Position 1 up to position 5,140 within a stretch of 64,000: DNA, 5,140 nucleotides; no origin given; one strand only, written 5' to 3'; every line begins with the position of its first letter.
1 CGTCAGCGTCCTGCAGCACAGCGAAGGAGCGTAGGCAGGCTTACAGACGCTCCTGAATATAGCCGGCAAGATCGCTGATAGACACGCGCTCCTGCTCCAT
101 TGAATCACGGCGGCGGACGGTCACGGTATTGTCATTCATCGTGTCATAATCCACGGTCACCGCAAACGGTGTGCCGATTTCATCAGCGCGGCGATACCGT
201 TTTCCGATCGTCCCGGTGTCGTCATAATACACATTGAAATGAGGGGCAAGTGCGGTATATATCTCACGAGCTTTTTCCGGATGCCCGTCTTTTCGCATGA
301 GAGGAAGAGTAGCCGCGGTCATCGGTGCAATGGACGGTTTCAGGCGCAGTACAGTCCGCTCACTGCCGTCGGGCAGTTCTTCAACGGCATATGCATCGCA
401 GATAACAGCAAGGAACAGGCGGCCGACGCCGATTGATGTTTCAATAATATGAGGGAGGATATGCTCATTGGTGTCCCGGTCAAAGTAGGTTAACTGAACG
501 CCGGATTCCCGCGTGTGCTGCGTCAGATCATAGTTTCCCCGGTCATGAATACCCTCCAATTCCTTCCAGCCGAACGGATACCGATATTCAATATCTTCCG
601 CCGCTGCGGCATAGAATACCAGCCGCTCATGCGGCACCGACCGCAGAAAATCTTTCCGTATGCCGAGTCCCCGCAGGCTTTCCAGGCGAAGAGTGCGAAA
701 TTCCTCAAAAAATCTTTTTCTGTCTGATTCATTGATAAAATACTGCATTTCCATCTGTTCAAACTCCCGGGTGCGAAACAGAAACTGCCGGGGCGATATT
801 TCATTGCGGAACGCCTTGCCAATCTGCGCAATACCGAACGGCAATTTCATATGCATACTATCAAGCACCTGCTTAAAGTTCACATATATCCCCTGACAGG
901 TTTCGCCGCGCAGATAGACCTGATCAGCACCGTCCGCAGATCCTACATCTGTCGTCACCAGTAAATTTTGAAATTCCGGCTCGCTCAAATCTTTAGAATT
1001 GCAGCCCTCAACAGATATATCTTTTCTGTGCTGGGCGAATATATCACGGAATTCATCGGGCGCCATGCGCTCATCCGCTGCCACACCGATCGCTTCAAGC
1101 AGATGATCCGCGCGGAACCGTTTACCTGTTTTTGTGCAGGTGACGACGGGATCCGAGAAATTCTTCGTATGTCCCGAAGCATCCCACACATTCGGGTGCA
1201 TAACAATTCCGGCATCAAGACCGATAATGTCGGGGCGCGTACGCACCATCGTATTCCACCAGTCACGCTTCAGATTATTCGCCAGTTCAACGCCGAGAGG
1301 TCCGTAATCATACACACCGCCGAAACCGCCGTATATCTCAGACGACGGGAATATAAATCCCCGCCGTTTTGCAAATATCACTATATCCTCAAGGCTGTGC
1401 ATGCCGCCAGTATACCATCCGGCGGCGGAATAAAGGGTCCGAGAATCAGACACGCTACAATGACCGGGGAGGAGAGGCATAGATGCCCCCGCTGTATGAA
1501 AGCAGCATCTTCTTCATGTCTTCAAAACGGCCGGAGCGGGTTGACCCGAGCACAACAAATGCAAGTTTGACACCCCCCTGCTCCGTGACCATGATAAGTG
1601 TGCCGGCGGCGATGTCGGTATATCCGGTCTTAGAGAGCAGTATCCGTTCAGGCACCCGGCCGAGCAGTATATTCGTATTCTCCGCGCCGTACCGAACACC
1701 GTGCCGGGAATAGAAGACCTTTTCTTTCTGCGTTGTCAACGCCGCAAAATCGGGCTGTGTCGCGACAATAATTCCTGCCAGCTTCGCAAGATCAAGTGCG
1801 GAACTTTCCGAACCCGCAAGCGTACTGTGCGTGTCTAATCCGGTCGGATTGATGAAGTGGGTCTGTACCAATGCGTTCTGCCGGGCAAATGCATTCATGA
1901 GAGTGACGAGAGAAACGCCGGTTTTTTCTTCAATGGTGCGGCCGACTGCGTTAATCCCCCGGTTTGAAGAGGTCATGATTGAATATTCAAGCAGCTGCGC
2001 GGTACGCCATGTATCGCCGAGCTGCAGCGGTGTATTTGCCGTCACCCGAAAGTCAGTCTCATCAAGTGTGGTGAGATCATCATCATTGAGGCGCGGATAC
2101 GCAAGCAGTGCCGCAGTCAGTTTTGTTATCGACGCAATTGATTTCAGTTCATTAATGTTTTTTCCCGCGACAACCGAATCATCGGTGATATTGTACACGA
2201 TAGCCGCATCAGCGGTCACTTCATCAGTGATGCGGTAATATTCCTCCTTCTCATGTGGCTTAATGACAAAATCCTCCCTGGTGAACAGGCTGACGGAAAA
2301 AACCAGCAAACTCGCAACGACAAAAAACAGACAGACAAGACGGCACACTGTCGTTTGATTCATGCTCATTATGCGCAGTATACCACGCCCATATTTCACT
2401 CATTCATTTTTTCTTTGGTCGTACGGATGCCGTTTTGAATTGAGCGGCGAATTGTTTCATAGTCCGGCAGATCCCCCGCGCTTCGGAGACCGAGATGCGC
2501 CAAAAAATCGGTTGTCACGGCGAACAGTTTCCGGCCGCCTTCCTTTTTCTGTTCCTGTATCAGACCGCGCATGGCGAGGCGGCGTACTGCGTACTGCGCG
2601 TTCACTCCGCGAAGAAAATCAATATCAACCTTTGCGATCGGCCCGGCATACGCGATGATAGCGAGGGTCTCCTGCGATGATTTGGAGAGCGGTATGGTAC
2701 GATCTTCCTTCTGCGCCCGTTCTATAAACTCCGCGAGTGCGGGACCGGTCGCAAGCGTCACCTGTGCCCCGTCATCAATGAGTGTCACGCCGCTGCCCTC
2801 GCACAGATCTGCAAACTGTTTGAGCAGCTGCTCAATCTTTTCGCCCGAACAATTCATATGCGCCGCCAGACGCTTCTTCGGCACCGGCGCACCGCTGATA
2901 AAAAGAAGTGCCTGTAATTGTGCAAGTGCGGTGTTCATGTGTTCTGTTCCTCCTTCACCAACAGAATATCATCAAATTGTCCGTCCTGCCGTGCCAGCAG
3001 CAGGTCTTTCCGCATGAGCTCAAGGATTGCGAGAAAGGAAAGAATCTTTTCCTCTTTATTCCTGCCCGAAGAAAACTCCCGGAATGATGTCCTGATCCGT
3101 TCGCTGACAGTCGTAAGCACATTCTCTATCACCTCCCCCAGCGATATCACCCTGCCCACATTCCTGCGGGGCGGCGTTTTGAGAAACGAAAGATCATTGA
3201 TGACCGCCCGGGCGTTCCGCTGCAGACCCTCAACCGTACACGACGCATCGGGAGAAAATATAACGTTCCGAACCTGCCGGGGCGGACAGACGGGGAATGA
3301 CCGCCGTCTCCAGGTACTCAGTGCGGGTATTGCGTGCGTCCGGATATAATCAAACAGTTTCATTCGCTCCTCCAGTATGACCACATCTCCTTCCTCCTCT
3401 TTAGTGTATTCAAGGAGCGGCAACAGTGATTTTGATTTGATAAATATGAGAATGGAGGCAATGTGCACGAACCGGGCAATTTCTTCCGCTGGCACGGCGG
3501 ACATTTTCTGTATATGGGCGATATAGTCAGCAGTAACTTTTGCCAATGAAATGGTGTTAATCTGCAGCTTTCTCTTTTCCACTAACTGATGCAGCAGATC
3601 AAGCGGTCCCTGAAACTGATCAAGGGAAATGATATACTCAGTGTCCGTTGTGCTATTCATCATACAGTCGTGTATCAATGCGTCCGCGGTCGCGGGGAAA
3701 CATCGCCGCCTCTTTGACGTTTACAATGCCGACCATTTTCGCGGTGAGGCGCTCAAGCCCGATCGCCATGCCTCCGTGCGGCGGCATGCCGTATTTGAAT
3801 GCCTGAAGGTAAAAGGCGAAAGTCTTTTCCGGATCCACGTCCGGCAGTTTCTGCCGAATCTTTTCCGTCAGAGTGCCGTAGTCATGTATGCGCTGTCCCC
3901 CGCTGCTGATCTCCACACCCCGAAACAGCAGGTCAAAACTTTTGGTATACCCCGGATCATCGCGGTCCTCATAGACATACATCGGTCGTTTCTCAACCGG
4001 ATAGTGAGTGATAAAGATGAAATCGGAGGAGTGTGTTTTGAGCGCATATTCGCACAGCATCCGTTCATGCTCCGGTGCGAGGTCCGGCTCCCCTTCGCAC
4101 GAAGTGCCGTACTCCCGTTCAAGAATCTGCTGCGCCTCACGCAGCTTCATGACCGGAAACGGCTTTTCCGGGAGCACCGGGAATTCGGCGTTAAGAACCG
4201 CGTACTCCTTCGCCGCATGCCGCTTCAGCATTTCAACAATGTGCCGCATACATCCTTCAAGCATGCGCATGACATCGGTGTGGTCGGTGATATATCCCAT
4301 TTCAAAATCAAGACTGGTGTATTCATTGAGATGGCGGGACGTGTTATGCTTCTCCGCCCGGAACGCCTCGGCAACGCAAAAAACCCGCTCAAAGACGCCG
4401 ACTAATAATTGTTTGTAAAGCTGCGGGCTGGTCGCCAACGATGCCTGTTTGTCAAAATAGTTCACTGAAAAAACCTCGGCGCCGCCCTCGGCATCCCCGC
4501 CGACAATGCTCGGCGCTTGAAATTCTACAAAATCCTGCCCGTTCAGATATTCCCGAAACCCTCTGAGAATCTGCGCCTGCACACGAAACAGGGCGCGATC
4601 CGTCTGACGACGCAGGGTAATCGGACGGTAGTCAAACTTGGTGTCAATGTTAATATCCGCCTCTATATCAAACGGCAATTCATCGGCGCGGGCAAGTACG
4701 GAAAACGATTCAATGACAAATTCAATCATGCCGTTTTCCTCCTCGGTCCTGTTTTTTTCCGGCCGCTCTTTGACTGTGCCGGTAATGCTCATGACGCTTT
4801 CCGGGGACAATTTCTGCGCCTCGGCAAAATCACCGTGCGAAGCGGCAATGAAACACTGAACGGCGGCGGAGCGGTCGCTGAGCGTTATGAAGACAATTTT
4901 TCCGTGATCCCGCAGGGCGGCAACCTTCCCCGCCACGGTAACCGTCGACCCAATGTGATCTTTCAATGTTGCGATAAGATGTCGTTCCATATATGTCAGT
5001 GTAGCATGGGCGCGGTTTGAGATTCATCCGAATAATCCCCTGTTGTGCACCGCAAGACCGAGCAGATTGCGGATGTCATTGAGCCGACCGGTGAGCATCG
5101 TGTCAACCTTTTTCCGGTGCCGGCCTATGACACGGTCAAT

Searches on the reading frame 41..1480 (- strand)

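Call 80: search_protein_families(library=pfam, proteins=[window:41-1480:-], max_evalue=0.00001)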
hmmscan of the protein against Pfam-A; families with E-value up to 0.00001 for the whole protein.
window:41-1480:- (479 aa): 2 families
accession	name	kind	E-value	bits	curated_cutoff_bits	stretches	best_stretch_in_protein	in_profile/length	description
PF03129.25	HGTP_anticodon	-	5e-22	78.3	21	1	393-478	6-94/94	Anticodon binding domain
PF00587.30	tRNA-synt_2b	-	2.7e-13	50.8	29.3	1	183-360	6-176/179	tRNA synthetase class II core domain (G, H, P, S and T)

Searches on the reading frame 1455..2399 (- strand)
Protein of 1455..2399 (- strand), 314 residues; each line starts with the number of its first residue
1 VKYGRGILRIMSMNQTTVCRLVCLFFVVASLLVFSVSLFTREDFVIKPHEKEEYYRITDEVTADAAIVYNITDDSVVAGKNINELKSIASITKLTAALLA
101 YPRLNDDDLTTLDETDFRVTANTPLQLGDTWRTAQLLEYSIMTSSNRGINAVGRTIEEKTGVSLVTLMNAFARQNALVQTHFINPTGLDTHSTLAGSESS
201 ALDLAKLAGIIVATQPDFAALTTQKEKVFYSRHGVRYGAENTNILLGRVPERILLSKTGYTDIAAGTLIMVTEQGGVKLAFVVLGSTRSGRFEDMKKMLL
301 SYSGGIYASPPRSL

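Call 80: search_protein_families(library=pfam, proteins=[window:1455-2399:-], max_evalue=0.00001)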
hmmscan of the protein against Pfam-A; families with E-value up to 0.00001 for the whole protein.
window:1455-2399:- (314 aa): 1 family
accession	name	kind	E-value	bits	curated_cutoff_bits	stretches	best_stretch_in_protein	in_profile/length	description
PF00768.25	Peptidase_S11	-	4.3e-29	102.1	27.6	1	59-286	8-237/239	D-alanyl-D-alanine carboxypeptidase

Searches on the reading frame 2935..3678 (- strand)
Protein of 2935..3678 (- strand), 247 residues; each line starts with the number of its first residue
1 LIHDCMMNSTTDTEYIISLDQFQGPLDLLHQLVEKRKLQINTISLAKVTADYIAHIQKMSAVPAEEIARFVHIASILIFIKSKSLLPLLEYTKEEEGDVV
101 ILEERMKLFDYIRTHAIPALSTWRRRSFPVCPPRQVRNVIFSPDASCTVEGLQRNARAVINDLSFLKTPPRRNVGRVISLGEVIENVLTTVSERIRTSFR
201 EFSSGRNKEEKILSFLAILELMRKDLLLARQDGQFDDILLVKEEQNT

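Call 80: search_protein_families(library=pfam, proteins=[window:2935-3678:-], max_evalue=0.00001)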
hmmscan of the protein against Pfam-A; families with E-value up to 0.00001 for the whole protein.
window:2935-3678:- (247 aa): 1 family
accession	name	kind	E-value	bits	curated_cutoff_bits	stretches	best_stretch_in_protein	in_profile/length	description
PF02616.19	SMC_ScpA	-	3.1e-15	57.3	24.6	1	32-110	1-80/232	Segregation and condensation protein ScpA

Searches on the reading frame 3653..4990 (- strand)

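Call 80: search_protein_families(library=pfam, proteins=[window:3653-4990:-], max_evalue=0.00001)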
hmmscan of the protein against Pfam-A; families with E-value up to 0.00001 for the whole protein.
window:3653-4990:- (445 aa): 2 families
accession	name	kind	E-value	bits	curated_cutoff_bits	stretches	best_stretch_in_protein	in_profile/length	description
PF00152.25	tRNA-synt_2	-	1.4e-81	274.4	25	1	115-434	2-307/308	tRNA synthetases class II (D, K and N)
PF01336.31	tRNA_anti-codon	-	7.2e-14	51.9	27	1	17-98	1-74/75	OB-fold nucleic acid binding domain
